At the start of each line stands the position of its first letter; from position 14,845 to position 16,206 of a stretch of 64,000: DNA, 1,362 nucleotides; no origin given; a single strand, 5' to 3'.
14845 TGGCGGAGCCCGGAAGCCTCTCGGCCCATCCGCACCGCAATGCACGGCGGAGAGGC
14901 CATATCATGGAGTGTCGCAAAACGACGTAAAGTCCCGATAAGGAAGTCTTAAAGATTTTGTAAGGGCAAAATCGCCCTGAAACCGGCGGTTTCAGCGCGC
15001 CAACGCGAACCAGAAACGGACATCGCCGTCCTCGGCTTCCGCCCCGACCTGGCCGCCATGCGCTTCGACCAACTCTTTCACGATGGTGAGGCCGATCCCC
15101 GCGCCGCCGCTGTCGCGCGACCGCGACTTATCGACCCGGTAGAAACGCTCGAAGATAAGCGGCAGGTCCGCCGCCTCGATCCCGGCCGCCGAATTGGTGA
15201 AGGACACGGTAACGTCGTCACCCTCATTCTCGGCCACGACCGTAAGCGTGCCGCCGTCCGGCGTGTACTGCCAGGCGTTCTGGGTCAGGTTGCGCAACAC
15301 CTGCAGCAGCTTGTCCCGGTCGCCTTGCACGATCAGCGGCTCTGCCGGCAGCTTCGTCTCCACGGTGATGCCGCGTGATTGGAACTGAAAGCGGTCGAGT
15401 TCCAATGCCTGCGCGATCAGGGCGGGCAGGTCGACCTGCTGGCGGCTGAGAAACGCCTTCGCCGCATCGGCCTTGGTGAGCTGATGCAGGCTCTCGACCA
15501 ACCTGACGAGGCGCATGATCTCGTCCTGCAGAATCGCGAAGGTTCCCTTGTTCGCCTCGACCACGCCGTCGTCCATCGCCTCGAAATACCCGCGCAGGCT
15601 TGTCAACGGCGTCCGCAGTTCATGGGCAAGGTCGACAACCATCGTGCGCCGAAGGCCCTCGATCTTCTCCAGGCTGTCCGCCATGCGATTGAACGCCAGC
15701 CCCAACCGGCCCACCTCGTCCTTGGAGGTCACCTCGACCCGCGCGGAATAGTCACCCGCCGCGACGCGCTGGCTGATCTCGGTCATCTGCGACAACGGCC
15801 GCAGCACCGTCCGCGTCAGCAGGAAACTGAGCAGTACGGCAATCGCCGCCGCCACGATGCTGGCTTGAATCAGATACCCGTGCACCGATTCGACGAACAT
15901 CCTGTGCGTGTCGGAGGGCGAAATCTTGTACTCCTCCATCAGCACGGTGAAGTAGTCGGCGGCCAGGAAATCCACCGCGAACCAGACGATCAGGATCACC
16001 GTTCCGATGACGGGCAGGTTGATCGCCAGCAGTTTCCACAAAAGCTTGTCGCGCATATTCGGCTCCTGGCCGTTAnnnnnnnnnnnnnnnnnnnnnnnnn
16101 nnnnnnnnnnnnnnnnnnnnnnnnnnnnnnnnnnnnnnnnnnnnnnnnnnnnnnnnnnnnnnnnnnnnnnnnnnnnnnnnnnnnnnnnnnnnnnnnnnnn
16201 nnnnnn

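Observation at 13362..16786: Response regulator, kinase, secreted 11-Cys NPCAAK-repeat mini-protein and orphan msrP: a possible periplasmic oxidant/metal-buffering module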

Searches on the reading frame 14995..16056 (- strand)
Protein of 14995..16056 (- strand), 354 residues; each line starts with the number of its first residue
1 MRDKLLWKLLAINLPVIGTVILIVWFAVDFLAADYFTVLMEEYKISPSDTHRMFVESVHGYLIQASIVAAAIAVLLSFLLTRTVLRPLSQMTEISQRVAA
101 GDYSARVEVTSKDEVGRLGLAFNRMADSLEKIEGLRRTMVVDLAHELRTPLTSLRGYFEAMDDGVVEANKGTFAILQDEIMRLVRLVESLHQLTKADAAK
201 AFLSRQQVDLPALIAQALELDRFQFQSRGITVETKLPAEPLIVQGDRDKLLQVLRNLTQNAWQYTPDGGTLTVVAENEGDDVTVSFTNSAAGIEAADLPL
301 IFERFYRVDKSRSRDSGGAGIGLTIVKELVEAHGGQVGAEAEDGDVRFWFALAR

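Call 4: search_protein_families(library=pfam, proteins=[window:14995-16056:-], max_evalue=0.01)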
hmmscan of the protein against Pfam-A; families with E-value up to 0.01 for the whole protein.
seq(354 aa): 4 families
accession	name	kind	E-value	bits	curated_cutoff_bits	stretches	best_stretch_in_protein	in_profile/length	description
PF02518.31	HATPase_c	-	1.3e-23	84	26.4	1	245-352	1-107/111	Histidine kinase-, DNA gyrase B-, and HSP90-like ATPase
PF00672.30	HAMP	-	9.4e-19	67.9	25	1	79-130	1-52/53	HAMP domain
PF00512.31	HisKA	-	1.4e-12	47.9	26.9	1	136-198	2-65/66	His Kinase A (phospho-acceptor) domain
PF14501.12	HATPase_c_5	-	0.0054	17.1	22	1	263-346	22-95/102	GHKL domain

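Call 5: search_protein_families(library=ncbifam, proteins=[window:14995-16056:-], max_evalue=0.01)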
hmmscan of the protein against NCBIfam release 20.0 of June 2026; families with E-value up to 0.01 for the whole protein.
seq(354 aa): 91 families (the best 25 are shown)
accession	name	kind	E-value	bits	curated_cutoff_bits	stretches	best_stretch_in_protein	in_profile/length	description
NF033092.0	HK_WalK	equivalog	1.3e-80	271.7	725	2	130-344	366-583/594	cell wall metabolism sensor histidine kinase WalK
NF007837.0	PRK10549.1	equivalog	4.3e-78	263.1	603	1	68-341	172-444/466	envelope stress sensor histidine kinase BaeS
NF012163.2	BaeS_SmeS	equivalog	1.4e-76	258.3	500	1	64-340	168-443/457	sensor histidine kinase efflux regulator BaeS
NF046044.1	PnpS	equivalog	4.8e-62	210.2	400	2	130-344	164-380/390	two-component system histidine kinase PnpS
TIGR01386.1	cztS_silS_copS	subfamily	6.1e-58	196.9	292.55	1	49-352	153-456/457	heavy metal sensor histidine kinase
TIGR02966.1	phoR_proteo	equivalog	5.9e-56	189.9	334.2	1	120-344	98-324/333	phosphate regulon sensor histidine kinase PhoR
NF040691.1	MtrAB_MtrB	equivalog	7.4e-53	180.3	450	1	47-345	175-482/507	MtrAB system histidine kinase MtrB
NF033093.1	HK_VicK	exception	1.1e-47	162.7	680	1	130-345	203-425/448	cell wall metabolism sensor histidine kinase VicK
NF012226.0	AdeS_HK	equivalog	4.8e-46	157.5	500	1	5-346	10-345/353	two-component sensor histidine kinase AdeS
NF033091.0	HK_VanS_ACDEFG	equivalog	1.4e-45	155.6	400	1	92-351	23-291/293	vancomycin resistance histidine kinase VanS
NF007898.0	PRK10604.1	equivalog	4.7e-44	151.3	478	1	72-351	147-420/433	two-component system sensor histidine kinase RstB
NF008312.0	PRK11100.1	equivalog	8.6e-44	150.1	356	1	47-342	169-461/477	two-component system sensor histidine kinase CreC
NF007345.0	PRK09835.1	subfamily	2.8e-43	148.2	423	1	49-353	174-479/482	Cu(+)/Ag(+) sensor histidine kinase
NF041210.1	his_kin_PieS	equivalog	2.1e-42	145.7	850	1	53-344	160-459/474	two component system sensor histidine kinase PieS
NF007007.0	PRK09470.1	equivalog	9.8e-42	143.4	486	1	43-341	150-445/463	envelope stress sensor histidine kinase CpxA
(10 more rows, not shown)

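Call 48: find_homologous_proteins(query=window:14995-16056:-, max_evalue=1e-30)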
Query seq(354 aa) (354 aa): 7040 proteins with E <= 1e-30 among 8000 candidates; the best 120 are listed.
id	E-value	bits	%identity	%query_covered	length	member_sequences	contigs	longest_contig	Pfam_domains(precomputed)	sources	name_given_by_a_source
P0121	3.7e-224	761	100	100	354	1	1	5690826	PF00672.31,PF02518.32,PF00512.32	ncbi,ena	-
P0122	1.9e-221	752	98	100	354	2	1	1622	PF00672.31,PF02518.32,PF00512.32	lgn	-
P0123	1.8e-214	729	96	100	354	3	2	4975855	PF00672.31,PF02518.32,PF00512.32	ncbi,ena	-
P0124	1.9e-213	726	95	100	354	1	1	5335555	PF00672.31,PF02518.32,PF00512.32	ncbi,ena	-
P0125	3.6e-212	722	96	100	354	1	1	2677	PF00672.31,PF02518.32,PF00512.32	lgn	-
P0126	2.2e-211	719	95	100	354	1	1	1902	PF00672.31,PF02518.32,PF00512.32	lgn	-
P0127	5.8e-210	714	94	100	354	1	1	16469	PF00672.31,PF02518.32,PF00512.32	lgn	-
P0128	3.2e-209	712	94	99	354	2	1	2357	PF00672.31,PF02518.32,PF00512.32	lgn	-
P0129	4.4e-209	712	94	100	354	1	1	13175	PF00672.31,PF02518.32,PF00512.32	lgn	-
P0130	7.5e-209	711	93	100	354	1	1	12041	PF00672.31,PF02518.32,PF00512.32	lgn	-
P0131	2.6e-208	709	94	100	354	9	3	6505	PF00672.31,PF02518.32,PF00512.32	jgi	jgi:signal transduction histidine kinase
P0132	5.9e-205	698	92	100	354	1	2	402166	PF00672.31,PF02518.32,PF00512.32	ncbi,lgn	-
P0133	6.4e-174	596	78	99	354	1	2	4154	PF00672.31,PF02518.32,PF00512.32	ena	-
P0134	1.5e-172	591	78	99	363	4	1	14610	PF00672.31,PF02518.32,PF00512.32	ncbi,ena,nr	ncbi:MAG: ATP-binding protein [Alphaproteobacteria bacterium]|nr:ATP-binding protein [Alphaproteobac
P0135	1.8e-171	588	78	99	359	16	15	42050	PF00672.31,PF02518.32,PF00512.32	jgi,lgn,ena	jgi:signal transduction histidine kinase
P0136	7.7e-168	576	77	100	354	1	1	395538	PF00672.31,PF02518.32,PF00512.32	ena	-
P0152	2.2e-157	542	71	99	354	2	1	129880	PF00672.31,PF02518.32,PF00512.32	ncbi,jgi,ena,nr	ncbi:MAG: HAMP domain-containing protein [Alphaproteobacteria bacterium]|nr:HAMP domain-containing p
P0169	4.3e-144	498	63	99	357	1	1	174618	PF00672.31,PF02518.32,PF00512.32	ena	-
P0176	3.8e-142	492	61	99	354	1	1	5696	PF00672.31,PF02518.32,PF00512.32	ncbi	ncbi:sensor histidine kinase [Nitrospinota bacterium]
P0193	2.2e-139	482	63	98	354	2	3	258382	PF00672.31,PF02518.32,PF00512.32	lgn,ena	-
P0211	4.3e-136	472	62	99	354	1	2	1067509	PF00672.31,PF02518.32,PF00512.32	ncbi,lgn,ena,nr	ncbi:MAG: HAMP domain-containing protein [Alphaproteobacteria bacterium]|nr:HAMP domain-containing p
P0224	5.4e-134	465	61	99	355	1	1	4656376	PF00672.31,PF02518.32,PF00512.32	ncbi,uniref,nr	ncbi:hypothetical protein DESUT3_00430 [Desulfuromonas versatilis]|uniref:histidine kinase n=1 Tax=D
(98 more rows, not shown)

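Call 49: find_encoding_contigs(protein=P0136, flank=5000, max_places=2)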
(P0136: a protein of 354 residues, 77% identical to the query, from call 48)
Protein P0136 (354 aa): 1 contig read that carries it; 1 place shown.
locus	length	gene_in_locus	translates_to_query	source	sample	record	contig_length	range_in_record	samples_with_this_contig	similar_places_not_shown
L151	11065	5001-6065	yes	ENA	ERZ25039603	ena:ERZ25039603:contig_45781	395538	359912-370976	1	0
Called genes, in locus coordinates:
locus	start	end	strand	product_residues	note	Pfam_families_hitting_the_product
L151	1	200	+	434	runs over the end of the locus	PF07690:MFS_1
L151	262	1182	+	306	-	PF09084:NMT1, PF13379:NMT1_2 (weak)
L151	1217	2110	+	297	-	PF01522:Polysacc_deac_1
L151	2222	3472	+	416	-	PF04932:Wzy_C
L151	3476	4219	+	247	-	PF03741:TerC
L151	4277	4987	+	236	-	PF00072:Response_reg, PF00486:Trans_reg_C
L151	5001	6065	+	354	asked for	PF00672:HAMP, PF00512:HisKA, PF02518:HATPase_c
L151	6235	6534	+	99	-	-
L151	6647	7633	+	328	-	PF00174:Oxidored_molyb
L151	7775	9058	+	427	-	PF13231:PMT_2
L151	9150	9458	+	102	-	-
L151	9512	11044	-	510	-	PF00083:Sugar_tr, PF05977:MFS_3 (faint), PF07690:MFS_1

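Call 50: find_encoding_contigs(protein=P0152, flank=5000, max_places=2)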
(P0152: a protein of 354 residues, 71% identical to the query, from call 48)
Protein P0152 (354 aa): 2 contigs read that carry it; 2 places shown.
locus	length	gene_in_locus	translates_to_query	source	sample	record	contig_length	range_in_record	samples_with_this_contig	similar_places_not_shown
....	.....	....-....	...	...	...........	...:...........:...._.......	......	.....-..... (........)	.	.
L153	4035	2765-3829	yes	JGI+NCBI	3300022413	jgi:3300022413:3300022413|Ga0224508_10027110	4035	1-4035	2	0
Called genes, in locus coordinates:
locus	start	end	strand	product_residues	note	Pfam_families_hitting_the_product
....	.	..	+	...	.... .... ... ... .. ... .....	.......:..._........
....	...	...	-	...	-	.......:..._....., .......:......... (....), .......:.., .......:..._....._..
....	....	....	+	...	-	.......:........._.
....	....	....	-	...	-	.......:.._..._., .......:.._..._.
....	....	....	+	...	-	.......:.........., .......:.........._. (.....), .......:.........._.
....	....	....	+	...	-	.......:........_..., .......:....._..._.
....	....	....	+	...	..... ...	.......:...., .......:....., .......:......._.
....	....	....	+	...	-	-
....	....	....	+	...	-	-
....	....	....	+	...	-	-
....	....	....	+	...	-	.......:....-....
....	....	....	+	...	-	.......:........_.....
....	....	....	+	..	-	-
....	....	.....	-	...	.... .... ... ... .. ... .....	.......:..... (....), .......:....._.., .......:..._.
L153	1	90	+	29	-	?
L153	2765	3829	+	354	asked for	PF00672:HAMP, PF00512:HisKA, PF02518:HATPase_c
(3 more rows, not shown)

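Call 51: find_encoding_contigs(protein=P0211, flank=5000, max_places=2)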
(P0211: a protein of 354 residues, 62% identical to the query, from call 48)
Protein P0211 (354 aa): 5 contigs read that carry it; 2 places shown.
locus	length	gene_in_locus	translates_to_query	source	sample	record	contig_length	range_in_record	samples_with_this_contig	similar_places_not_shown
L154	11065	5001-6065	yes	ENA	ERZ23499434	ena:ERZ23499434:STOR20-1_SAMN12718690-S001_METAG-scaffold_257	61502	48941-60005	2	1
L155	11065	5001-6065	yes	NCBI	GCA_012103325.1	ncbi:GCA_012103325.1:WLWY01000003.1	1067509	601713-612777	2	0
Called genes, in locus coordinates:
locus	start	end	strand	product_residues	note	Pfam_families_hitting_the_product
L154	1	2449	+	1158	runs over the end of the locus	PF00289:Biotin_carb_N, PF02786:CPSase_L_D2, PF07478:Dala_Dala_lig_C (weak), PF02785:Biotin_carb_C, PF00682:HMGL-like, PF02436:PYC_OADA, PF00364:Biotin_lipoyl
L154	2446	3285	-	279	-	-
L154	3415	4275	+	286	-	PF13452:FAS1_DH_region (weak), PF27832:Htd2 (weak)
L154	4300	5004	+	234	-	PF00072:Response_reg, PF00486:Trans_reg_C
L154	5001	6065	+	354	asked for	PF00672:HAMP, PF00512:HisKA, PF02518:HATPase_c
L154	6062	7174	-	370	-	PF00850:Hist_deacetyl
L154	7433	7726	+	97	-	-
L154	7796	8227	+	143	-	-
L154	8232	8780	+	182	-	-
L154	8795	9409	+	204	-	PF02630:SCO1-SenC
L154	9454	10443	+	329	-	PF00174:Oxidored_molyb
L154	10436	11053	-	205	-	-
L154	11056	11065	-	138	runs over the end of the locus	-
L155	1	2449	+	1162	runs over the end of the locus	PF00289:Biotin_carb_N, PF02786:CPSase_L_D2, PF07478:Dala_Dala_lig_C (weak), PF02785:Biotin_carb_C, PF00682:HMGL-like, PF02436:PYC_OADA, PF00364:Biotin_lipoyl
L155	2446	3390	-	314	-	PF10778:DehI (faint)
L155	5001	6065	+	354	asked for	PF00672:HAMP, PF00512:HisKA, PF02518:HATPase_c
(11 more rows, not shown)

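Call 52: find_encoding_contigs(protein=P0224, flank=5000, max_places=2)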
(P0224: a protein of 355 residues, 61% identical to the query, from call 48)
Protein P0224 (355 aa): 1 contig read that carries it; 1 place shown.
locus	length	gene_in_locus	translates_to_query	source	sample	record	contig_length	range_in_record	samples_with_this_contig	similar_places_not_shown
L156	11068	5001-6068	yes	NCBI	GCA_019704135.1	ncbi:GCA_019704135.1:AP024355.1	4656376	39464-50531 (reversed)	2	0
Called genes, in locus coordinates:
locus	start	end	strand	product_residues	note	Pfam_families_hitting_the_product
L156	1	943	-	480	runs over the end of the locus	PF00571:CBS, PF03445:DUF294, PF10335:DUF294_C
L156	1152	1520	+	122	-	-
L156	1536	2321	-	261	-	PF00378:ECH_1, PF16113:ECH_2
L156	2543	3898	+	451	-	PF00206:Lyase_1, PF08328:ASL_C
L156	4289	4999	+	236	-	PF00072:Response_reg, PF00486:Trans_reg_C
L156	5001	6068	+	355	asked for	PF00672:HAMP, PF00512:HisKA, PF02518:HATPase_c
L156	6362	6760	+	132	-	PF01641:SelR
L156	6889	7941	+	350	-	PF24298:DUF7482 (faint)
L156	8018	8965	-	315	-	PF13623:SurA_N_2, PF13624:SurA_N_3, PF09312:SurA_N, PF13145:Rotamase_2, PF00639:Rotamase, PF13616:Rotamase_3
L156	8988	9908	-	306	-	PF13623:SurA_N_2 (weak), PF13624:SurA_N_3, PF13145:Rotamase_2, PF00639:Rotamase, PF13616:Rotamase_3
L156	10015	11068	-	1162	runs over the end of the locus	PF17757:UvrB_inter, PF21132:MFD_D3 (weak), PF02559:CarD_TRCF_RID, PF00270:DEAD, PF04851:ResIII, PF00271:Helicase_C, PF03461:TRCF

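Call 56: list_cluster_members(proteins=[P0121, window:14528-14809:-, P0136, P0152])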
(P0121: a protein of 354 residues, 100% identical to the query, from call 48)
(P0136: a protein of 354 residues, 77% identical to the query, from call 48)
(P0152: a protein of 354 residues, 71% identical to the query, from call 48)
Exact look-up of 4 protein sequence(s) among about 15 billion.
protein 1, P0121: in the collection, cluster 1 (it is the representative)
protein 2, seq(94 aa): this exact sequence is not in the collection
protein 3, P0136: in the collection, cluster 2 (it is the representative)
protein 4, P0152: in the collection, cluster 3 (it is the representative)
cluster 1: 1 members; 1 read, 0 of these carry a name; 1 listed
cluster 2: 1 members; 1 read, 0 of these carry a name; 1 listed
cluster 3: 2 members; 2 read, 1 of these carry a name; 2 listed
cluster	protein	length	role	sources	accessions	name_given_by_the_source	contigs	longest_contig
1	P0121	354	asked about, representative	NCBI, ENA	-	-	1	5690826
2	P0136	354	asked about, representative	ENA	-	-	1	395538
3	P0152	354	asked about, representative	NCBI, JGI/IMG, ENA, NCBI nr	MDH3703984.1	MAG: HAMP domain-containing protein [Alphaproteobacteria bacterium] | HAMP domain-containing protein [Alphaproteobacteria bacterium]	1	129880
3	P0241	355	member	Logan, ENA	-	-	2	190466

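Call 60: find_encoding_contigs(protein=P0169, flank=5000, max_places=1)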
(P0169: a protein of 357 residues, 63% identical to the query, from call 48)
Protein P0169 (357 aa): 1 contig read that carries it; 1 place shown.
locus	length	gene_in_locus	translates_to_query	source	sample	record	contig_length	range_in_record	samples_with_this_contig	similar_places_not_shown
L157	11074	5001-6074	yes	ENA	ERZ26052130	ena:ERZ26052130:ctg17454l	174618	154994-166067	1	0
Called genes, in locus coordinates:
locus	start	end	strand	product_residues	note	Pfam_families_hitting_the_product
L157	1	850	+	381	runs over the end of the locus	PF00285:Citrate_synt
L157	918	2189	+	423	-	PF05977:MFS_3, PF07690:MFS_1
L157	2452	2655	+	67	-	PF00313:CSD, PF08206:OB_RNB (weak)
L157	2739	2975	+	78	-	PF01176:eIF-1a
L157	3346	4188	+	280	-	PF13030:DUF3891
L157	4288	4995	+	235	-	PF00072:Response_reg, PF00486:Trans_reg_C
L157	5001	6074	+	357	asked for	PF00672:HAMP, PF00512:HisKA, PF02518:HATPase_c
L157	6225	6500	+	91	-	-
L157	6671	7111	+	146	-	-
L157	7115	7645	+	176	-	-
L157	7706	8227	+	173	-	PF02630:SCO1-SenC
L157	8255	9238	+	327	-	PF00174:Oxidored_molyb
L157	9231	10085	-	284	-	PF02668:TauD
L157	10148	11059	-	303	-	PF00892:EamA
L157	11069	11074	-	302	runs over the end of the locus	PF02826:2-Hacid_dh_C (weak), PF03446:NAD_binding_2, PF14833:NAD_binding_11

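Call 61: find_encoding_contigs(protein=P0193, flank=5000, max_places=1)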
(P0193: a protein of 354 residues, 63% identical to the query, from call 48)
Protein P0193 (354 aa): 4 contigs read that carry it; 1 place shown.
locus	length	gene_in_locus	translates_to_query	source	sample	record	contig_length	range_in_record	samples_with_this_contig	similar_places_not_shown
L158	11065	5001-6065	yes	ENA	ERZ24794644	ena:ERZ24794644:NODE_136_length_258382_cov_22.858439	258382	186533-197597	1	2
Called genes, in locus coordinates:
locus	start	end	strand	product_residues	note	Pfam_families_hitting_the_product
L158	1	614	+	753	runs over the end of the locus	PF08448:PAS_4 (faint), PF00989:PAS, PF13188:PAS_8, PF13426:PAS_9, PF00512:HisKA, PF02518:HATPase_c, PF00072:Response_reg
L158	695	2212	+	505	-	PF03972:MmgE_PrpD_N, PF19305:MmgE_PrpD_C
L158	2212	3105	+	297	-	PF13714:PEP_mutase, PF00463:ICL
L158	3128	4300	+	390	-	PF00285:Citrate_synt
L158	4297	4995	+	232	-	PF00072:Response_reg, PF00486:Trans_reg_C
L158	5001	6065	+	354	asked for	PF00672:HAMP, PF00512:HisKA, PF02518:HATPase_c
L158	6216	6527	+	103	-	-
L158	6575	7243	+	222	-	-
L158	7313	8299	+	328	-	PF00174:Oxidored_molyb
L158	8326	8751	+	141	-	-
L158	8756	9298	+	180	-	-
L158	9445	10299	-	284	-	PF02668:TauD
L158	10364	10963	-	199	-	PF12385:Peptidase_C70, PF13529:Peptidase_C39_2 (weak)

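Call 62: find_encoding_contigs(protein=P0176, flank=5000, max_places=1)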
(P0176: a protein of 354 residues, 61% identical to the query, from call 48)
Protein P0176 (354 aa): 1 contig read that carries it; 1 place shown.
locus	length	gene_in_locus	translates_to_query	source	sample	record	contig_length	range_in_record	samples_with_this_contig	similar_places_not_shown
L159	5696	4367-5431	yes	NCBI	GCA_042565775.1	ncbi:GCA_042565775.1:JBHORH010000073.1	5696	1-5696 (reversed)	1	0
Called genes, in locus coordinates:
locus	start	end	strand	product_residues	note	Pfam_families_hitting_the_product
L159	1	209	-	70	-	PF00588:SpoU_methylase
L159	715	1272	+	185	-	PF01906:YbjQ_1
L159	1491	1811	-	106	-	-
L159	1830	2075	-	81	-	PF02627:CMD (weak)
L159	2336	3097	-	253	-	PF23441:SDR (weak), PF00106:adh_short, PF01370:Epimerase (weak), PF08659:KR, PF13561:adh_short_C2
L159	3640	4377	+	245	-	PF00072:Response_reg, PF00486:Trans_reg_C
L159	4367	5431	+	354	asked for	PF00672:HAMP, PF00512:HisKA, PF02518:HATPase_c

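Call 76: search_protein_families(library=ncbifam, proteins=[L158:6575-7243:+, L156:6889-7941:+], max_evalue=0.001)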
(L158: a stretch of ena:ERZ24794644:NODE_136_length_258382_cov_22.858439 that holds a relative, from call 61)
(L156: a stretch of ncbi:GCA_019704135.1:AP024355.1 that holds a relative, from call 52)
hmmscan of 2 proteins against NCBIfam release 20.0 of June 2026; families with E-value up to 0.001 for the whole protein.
L158:6575-7243:+ (222 aa): 1 family
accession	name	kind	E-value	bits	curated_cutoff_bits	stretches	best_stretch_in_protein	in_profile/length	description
NF038123.1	NF038123_dom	domain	1.2e-40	139.8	40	1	27-216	1-204/206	spondin domain-containing protein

L156:6889-7941:+ (350 aa): 0 families
